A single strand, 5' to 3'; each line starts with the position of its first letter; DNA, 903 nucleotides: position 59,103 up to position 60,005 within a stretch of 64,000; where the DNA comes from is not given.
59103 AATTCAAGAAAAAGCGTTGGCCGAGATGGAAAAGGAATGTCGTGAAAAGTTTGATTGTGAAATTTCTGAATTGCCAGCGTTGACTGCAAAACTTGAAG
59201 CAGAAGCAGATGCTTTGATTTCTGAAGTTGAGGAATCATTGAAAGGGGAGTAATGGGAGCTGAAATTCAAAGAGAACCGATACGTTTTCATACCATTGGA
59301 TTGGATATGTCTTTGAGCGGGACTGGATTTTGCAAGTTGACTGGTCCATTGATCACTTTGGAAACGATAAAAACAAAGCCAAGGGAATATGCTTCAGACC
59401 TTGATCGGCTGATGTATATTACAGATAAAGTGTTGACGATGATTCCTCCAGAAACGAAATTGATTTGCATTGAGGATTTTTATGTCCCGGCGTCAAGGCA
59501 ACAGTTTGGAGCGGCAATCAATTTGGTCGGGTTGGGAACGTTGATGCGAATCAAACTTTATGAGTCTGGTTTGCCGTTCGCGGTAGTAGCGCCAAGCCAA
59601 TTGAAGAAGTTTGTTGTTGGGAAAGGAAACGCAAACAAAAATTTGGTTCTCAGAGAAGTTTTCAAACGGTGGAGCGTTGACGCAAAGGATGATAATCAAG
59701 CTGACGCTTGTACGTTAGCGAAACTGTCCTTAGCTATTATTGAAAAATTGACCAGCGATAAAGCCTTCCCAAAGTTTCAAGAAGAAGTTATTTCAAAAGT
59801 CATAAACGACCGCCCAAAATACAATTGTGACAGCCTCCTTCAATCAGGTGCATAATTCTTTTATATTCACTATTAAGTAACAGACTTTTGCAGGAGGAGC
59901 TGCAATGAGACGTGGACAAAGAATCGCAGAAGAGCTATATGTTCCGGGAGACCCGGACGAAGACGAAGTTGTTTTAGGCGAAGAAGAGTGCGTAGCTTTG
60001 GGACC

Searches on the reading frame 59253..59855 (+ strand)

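Call 51: search_protein_families(library=phrogs, proteins=[window:59253-59855:+], max_evalue=0.001)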
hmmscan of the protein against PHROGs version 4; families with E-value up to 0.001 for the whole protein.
window:59253-59855:+ (200 aa): 3 families
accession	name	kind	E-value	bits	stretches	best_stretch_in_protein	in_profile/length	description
phrog_159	-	DNA, RNA and nucleotide metabolism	1.7e-32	113.7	1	8-183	84-274/330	RuvC-like Holliday junction resolvase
phrog_1770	-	DNA, RNA and nucleotide metabolism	4.5e-05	24.5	1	14-158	6-146/158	Holliday junction resolvase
phrog_18320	-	unknown function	0.0002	22.2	1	102-154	53-116/137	-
